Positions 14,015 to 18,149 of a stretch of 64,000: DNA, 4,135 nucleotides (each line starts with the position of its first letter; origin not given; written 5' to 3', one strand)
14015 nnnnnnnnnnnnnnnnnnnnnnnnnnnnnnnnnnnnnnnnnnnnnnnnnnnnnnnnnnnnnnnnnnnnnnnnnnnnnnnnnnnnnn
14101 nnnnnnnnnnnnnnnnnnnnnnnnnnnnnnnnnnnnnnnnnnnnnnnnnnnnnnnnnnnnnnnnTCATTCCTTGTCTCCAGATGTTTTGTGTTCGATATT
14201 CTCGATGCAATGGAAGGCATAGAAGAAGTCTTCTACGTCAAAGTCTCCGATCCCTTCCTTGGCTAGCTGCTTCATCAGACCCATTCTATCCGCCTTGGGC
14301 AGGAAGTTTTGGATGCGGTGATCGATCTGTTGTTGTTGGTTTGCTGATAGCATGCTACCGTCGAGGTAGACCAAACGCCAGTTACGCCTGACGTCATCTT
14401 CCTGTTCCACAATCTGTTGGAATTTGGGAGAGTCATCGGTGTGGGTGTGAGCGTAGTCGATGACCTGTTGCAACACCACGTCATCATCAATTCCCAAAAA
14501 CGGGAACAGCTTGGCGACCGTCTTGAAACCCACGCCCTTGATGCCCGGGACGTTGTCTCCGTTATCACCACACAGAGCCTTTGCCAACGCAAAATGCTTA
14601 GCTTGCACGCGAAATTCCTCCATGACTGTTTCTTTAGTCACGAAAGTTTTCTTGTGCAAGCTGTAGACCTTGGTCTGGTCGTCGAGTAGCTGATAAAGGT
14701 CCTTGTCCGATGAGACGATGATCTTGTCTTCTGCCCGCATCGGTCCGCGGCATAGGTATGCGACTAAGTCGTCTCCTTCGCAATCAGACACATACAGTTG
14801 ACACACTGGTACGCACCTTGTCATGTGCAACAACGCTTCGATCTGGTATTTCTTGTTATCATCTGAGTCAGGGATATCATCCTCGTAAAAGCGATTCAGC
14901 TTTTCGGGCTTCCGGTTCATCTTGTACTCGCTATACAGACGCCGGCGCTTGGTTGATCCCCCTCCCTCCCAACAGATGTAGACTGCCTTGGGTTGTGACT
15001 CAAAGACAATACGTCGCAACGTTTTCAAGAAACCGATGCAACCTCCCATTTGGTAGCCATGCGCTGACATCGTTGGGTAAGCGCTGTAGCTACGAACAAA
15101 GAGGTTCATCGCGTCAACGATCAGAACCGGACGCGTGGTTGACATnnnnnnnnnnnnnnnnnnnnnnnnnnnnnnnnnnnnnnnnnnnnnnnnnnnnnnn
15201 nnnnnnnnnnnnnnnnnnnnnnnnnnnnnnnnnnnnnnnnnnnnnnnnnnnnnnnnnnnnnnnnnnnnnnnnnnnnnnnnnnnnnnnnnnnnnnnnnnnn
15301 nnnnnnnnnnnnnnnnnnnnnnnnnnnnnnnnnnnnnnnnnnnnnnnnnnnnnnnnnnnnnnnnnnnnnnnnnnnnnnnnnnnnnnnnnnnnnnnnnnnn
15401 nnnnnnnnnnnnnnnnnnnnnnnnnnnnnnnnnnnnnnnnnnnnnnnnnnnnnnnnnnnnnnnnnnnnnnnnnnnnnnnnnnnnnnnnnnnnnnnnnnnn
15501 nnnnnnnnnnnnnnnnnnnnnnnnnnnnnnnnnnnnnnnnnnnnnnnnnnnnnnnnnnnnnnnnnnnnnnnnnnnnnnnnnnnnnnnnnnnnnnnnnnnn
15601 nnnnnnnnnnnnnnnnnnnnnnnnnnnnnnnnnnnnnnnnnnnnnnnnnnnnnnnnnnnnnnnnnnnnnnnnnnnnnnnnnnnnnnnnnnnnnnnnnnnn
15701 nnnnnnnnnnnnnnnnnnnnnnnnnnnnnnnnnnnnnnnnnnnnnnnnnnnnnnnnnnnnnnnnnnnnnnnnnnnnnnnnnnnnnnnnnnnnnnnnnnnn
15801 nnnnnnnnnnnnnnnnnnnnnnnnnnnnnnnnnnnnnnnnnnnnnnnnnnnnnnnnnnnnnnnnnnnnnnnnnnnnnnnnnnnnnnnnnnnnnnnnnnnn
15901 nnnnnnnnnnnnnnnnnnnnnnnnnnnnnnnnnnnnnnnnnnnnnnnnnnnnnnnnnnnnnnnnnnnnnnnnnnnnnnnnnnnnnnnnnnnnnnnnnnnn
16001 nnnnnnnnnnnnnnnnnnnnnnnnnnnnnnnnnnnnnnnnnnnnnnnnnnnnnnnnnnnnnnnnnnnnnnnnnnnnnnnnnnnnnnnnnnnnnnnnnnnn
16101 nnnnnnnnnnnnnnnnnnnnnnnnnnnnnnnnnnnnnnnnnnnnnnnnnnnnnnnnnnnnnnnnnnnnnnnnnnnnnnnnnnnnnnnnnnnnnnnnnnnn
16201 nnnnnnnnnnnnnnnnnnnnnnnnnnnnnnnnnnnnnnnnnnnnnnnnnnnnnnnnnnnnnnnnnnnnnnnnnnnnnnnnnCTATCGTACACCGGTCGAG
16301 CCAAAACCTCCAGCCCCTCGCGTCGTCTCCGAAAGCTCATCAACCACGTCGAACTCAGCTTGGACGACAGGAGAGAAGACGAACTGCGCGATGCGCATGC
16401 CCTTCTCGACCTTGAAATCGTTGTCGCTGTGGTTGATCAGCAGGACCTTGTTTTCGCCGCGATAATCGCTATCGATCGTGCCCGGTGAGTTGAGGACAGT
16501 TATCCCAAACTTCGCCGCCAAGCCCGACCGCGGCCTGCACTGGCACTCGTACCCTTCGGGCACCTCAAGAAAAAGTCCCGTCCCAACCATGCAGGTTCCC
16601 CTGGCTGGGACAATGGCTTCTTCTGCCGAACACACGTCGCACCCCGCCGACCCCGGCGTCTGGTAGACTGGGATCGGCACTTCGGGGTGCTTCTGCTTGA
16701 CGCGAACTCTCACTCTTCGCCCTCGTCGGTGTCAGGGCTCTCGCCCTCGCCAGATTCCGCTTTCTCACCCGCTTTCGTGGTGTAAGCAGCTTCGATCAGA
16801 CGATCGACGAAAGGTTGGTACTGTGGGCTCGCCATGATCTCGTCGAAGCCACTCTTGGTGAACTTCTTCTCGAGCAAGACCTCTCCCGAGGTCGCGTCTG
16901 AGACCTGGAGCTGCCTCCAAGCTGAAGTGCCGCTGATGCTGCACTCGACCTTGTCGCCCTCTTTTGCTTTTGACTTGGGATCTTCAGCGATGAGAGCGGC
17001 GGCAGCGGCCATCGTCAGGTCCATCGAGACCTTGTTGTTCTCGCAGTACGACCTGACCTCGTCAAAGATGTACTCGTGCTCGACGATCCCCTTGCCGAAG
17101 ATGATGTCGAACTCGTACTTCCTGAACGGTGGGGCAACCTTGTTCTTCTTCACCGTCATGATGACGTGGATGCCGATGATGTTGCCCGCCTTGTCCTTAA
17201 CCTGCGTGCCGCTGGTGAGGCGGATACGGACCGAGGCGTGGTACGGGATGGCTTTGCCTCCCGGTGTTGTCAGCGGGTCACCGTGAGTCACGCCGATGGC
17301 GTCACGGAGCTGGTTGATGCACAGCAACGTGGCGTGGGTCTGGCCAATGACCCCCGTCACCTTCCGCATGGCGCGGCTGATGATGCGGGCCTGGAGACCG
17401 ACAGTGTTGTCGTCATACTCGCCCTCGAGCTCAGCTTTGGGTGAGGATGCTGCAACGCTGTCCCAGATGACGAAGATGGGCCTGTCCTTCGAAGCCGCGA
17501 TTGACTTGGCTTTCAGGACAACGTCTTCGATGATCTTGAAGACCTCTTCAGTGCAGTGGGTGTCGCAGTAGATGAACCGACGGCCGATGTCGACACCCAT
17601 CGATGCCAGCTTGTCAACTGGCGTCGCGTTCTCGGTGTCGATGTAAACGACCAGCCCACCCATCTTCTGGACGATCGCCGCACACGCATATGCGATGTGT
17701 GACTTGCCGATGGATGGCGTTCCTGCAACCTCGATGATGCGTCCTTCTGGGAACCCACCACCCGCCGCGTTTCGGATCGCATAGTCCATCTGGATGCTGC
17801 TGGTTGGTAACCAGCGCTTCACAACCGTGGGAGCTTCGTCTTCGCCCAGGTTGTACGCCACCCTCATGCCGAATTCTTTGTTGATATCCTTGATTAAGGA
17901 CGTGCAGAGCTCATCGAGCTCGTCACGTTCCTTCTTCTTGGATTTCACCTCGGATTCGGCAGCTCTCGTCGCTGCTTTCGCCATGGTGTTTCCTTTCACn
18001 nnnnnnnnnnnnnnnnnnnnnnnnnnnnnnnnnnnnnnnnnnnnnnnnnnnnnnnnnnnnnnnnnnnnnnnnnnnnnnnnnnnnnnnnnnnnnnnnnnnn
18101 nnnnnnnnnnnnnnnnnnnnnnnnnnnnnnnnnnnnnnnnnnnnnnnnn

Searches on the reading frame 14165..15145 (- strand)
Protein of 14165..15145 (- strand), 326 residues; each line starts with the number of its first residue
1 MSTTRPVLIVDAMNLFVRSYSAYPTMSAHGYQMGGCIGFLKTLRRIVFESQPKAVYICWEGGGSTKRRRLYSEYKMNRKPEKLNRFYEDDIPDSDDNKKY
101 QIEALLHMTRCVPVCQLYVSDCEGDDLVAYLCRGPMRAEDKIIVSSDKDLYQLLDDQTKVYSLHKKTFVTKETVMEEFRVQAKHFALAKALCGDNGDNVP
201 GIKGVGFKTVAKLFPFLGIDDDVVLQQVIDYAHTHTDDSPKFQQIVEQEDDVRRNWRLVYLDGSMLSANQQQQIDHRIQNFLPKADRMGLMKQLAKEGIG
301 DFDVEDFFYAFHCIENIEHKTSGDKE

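Call 38: search_protein_families(library=pfam, proteins=[window:14165-15145:-], max_evalue=0.001)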
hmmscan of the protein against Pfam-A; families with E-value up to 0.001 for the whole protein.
window:14165-15145:- (326 aa): 2 families
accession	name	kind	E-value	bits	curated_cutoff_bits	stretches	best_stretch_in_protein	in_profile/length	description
PF02739.22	5_3_exonuc_N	-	5.7e-28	98.1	34.3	1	7-178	2-163/164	5'-3' exonuclease, N-terminal resolvase-like domain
PF01367.25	5_3_exonuc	-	6.1e-08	33.5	40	1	182-262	3-77/97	5'-3' exonuclease, C-terminal SAM fold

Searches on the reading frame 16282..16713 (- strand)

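Call 38: search_protein_families(library=pfam, proteins=[window:16282-16713:-], max_evalue=0.001)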
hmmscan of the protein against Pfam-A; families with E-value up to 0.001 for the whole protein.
window:16282-16713:- (143 aa): 2 families
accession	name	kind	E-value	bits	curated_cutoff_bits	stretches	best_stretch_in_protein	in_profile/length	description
PF00692.24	dUTPase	-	1.4e-35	122.3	22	1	12-141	3-129/129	dUTPase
PF22769.1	DCD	-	9.8e-10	39.2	27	1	31-114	69-151/153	dCTP deaminase-like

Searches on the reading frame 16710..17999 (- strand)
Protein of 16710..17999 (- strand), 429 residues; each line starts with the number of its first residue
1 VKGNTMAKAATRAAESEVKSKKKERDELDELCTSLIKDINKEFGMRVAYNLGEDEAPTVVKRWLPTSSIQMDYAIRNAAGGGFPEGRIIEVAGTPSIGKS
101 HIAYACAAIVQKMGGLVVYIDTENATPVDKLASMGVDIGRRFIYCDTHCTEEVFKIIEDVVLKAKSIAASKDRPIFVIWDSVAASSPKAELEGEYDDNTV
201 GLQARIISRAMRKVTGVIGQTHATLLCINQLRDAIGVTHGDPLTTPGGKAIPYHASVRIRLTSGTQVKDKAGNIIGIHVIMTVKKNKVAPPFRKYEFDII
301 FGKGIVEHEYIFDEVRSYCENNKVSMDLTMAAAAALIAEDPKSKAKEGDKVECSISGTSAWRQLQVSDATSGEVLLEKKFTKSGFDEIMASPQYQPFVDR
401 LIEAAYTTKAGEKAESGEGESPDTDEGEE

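Call 38: search_protein_families(library=pfam, proteins=[window:16710-17999:-], max_evalue=0.001)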
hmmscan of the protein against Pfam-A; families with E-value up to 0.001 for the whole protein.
window:16710-17999:- (429 aa): 2 families
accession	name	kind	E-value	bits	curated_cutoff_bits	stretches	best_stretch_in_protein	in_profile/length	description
PF00154.27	RecA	-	7e-61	206.4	27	1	35-305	6-261/262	recA bacterial DNA recombination protein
PF06745.19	ATPase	-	0.00024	21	26.6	1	80-138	13-74/231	KaiC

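Call 56: find_homologous_proteins(query=window:16710-17999:-, max_evalue=1e-20)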
Query window:16710-17999:- (429 aa): 7995 proteins with E <= 1e-20 among 8000 candidates; the best 120 are listed.
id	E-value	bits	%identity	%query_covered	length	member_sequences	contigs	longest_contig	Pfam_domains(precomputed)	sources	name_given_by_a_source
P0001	4.7e-263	891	99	94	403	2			PF00154.28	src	-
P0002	3.9e-229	779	84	99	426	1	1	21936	PF00154.28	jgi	jgi:recombination protein RecA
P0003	1.5e-227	774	85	97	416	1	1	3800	PF00154.28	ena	-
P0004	6.1e-227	772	83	97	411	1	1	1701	PF00154.28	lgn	-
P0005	1.1e-222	758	81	99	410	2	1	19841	PF00154.28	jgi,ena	-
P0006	1.5e-221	754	81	99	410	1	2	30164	PF00154.28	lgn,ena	-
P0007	1.6e-221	754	82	99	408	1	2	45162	PF00154.28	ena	-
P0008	2.9e-219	746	82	99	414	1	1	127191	PF00154.28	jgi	jgi:recombination protein RecA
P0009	5.6e-218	742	81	98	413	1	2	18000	PF00154.28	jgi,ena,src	-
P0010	3.5e-216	736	80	99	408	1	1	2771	PF00154.28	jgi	-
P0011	7.0e-193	659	72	95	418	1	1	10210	PF00154.28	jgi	-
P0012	1.9e-192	658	73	93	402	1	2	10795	PF00154.28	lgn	-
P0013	1.0e-191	656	72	94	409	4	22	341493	PF06745.20,PF00154.28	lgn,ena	-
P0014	8.8e-189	646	71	96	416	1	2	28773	PF00154.28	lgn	-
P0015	1.2e-188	645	70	96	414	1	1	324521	PF08423.18,PF00154.28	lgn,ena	-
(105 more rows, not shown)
